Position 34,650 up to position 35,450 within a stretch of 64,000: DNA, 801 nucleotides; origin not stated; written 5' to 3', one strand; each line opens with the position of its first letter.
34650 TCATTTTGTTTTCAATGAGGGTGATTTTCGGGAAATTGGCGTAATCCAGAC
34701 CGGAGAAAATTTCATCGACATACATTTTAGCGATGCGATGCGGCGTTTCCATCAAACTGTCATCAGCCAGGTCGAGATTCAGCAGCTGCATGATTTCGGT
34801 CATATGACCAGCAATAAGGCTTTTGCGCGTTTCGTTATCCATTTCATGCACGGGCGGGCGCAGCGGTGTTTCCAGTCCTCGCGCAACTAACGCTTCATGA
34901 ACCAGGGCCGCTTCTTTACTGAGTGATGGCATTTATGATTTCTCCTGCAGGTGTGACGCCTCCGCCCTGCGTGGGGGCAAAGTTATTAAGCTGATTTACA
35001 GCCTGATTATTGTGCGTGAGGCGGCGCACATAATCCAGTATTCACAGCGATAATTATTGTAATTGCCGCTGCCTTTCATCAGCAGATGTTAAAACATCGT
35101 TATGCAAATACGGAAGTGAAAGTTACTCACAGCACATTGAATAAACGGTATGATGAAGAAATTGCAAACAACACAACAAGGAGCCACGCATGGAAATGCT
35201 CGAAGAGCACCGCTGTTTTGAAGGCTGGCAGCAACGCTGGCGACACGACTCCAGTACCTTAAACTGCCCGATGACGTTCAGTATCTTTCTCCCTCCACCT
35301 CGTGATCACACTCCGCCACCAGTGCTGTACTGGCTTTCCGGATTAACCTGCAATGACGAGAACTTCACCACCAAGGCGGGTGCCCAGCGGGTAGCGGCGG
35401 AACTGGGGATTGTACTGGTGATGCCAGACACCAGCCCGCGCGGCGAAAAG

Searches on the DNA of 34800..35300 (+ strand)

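Call 6: search_dna_similar(query=window:34900-35250:+, collection=ecoli_genomes, mode=near, max_rows=10)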
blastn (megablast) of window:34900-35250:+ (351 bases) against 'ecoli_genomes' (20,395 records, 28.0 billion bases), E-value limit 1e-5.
Records with a match: 5426; places in all: 5426; records where one place covers at least 80% of the query: 5426.
Genomes with a match: 5426 of 5426; with a place that covers at least 80% of the query: 5426. Places per genome that has any: lowest 1, median 1, highest 1. On chromosomes: 5426 places; on plasmids: 0.
Best place of each record, by identity: >=99% 5377; 95-99% 24; 90-95% 25.
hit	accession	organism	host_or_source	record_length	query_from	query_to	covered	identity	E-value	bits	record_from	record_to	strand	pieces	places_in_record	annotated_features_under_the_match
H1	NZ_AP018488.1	Escherichia coli O157:H7 strain PV15-279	Homo sapiens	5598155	1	351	100%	100.0%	0e+0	649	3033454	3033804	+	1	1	yeiG: S-formylglutathione hydrolase | folE: GTP cyclohydrolase I FolE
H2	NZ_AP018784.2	Escherichia coli strain SK1144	-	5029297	1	351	100%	100.0%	0e+0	649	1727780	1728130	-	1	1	yeiG: S-formylglutathione hydrolase | folE: GTP cyclohydrolase I FolE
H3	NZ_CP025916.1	Escherichia coli strain 120899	Homo sapiens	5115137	1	351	100%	100.0%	0e+0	649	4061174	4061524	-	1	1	yeiG: S-formylglutathione hydrolase | folE: GTP cyclohydrolase I FolE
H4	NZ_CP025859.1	Escherichia coli strain 504239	Homo sapiens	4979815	1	351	100%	100.0%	0e+0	649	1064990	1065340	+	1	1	yeiG: S-formylglutathione hydrolase | folE: GTP cyclohydrolase I FolE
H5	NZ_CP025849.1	Escherichia coli strain 600468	Homo sapiens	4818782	1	351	100%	100.0%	0e+0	649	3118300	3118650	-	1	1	yeiG: S-formylglutathione hydrolase | folE: GTP cyclohydrolase I FolE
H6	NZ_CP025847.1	Escherichia coli strain 602354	Homo sapiens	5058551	1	351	100%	100.0%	0e+0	649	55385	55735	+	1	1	yeiG: S-formylglutathione hydrolase | folE: GTP cyclohydrolase I FolE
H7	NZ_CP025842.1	Escherichia coli strain 720632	Homo sapiens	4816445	1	351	100%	100.0%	0e+0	649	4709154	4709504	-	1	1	yeiG: S-formylglutathione hydrolase | folE: GTP cyclohydrolase I FolE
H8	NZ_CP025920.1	Escherichia coli strain 103605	Homo sapiens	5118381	1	351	100%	100.0%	0e+0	649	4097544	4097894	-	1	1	yeiG: S-formylglutathione hydrolase | folE: GTP cyclohydrolase I FolE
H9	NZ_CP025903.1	Escherichia coli strain 300709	Homo sapiens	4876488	1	351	100%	100.0%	0e+0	649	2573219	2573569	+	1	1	yeiG: S-formylglutathione hydrolase | folE: GTP cyclohydrolase I FolE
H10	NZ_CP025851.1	Escherichia coli strain 510016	Homo sapiens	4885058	1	351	100%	100.0%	0e+0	649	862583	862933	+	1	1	yeiG: S-formylglutathione hydrolase | folE: GTP cyclohydrolase I FolE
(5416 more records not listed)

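Call 8: search_rna_families(source=window, start=34800, end=35300, threshold=evalue, max_evalue=10)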
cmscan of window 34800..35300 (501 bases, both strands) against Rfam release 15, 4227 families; matches with E-value up to 10: 1.
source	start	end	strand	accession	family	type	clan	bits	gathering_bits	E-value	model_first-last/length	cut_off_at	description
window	35025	35106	-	RF00350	snoZ152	Gene; snRNA; snoRNA; CD-box;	-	15.6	50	6.2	1-109/109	no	Small nucleolar RNA Z152/R70/R12/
